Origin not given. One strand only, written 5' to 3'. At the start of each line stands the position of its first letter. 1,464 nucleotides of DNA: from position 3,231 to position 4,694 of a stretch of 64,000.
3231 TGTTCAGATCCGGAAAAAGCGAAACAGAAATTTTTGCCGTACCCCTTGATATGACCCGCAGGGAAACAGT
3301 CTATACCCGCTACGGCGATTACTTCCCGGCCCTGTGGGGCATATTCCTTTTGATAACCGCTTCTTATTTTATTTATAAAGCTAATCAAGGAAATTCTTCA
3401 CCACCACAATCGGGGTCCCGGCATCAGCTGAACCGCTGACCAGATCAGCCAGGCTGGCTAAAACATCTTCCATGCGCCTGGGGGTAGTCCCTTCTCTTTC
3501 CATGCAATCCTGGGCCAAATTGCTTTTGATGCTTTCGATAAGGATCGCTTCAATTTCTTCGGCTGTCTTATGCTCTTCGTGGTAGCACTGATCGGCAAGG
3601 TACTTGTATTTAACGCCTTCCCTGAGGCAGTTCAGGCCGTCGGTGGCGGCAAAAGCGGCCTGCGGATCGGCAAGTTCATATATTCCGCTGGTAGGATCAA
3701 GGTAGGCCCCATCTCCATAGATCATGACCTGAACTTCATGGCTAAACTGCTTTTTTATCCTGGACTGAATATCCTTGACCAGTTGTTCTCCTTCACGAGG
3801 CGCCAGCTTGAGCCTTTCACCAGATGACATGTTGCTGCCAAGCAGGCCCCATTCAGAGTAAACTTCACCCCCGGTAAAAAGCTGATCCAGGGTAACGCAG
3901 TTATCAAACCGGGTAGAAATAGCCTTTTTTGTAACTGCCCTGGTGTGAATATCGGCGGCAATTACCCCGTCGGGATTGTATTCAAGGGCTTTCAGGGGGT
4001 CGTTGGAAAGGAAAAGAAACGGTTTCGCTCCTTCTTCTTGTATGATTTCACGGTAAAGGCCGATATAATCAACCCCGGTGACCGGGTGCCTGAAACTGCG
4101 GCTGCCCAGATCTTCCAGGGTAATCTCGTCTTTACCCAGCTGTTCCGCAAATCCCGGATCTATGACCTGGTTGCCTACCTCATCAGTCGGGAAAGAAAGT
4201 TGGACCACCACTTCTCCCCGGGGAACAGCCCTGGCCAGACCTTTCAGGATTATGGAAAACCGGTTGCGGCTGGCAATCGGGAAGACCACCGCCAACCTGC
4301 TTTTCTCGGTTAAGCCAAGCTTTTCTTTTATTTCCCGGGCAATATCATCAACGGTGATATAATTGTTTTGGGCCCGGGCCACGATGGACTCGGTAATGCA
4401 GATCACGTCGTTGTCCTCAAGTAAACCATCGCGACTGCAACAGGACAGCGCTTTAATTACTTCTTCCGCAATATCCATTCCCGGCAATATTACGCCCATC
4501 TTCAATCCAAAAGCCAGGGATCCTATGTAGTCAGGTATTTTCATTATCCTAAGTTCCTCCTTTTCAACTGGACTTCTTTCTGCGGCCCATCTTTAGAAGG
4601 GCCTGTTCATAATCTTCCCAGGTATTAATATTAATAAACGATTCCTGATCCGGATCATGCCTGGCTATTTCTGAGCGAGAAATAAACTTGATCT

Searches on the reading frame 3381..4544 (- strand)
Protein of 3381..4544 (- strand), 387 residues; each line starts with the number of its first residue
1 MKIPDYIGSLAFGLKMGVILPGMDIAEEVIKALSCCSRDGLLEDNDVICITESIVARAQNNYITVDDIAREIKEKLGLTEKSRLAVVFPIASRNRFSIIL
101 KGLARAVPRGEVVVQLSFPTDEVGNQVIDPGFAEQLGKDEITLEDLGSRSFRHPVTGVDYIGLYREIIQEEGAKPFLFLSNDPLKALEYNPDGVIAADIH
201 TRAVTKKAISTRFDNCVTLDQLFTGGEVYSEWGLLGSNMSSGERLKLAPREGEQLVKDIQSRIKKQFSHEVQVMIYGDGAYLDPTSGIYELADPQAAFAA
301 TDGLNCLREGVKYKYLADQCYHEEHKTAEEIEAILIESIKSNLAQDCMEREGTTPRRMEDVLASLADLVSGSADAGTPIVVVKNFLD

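Call 29: find_encoding_contigs(protein=window:3381-4544:-, flank=10000, max_places=1)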
Protein window:3381-4544:- (387 aa): 3 contigs read that carry it; 1 place shown.
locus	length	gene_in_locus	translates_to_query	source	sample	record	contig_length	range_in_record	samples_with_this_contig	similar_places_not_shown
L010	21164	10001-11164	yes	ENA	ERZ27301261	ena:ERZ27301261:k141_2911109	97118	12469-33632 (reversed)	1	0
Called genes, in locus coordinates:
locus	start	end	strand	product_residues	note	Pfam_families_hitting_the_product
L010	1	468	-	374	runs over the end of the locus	PF08331:QueG_DUF1730, PF13484:Fer4_16, PF03130:HEAT_PBS (faint), PF13646:HEAT_2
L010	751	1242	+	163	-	PF01257:2Fe-2S_thioredx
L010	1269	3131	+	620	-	PF01257:2Fe-2S_thioredx (weak), PF01512:Complex1_51K, PF10531:SLBB (weak), PF10589:NADH_4Fe-4S, PF12837:Fer4_6 (faint), PF00037:Fer4 (weak), PF13187:Fer4_9 (weak), PF14697:Fer4_21 (weak)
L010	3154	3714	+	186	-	PF13510:Fer2_4, PF12838:Fer4_7 (weak)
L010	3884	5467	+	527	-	PF01645:Glu_synthase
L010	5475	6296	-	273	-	PF09339:HTH_IclR, PF13412:HTH_24 (weak), PF02186:TFIIE_beta (faint), PF01614:IclR_C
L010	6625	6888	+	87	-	PF09413:DUF2007 (weak)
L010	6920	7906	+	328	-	PF01569:PAP2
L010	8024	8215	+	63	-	PF02416:TatA_B_E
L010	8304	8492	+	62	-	PF02416:TatA_B_E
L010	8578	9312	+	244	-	PF00902:TatC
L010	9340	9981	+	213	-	PF02348:CTP_transf_3 (faint), PF12804:NTP_transf_3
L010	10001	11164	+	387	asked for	PF01996:F420_ligase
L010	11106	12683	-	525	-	PF20154:LNT_N, PF00795:CN_hydrolase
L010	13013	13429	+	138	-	PF22381:Staph_reg_Sar_Rot, PF21863:HTH_67 (weak), PF01047:MarR, PF12802:MarR_2, PF13463:HTH_27, PF01022:HTH_5 (faint), PF24409:wHTH-PRTase_assc (weak)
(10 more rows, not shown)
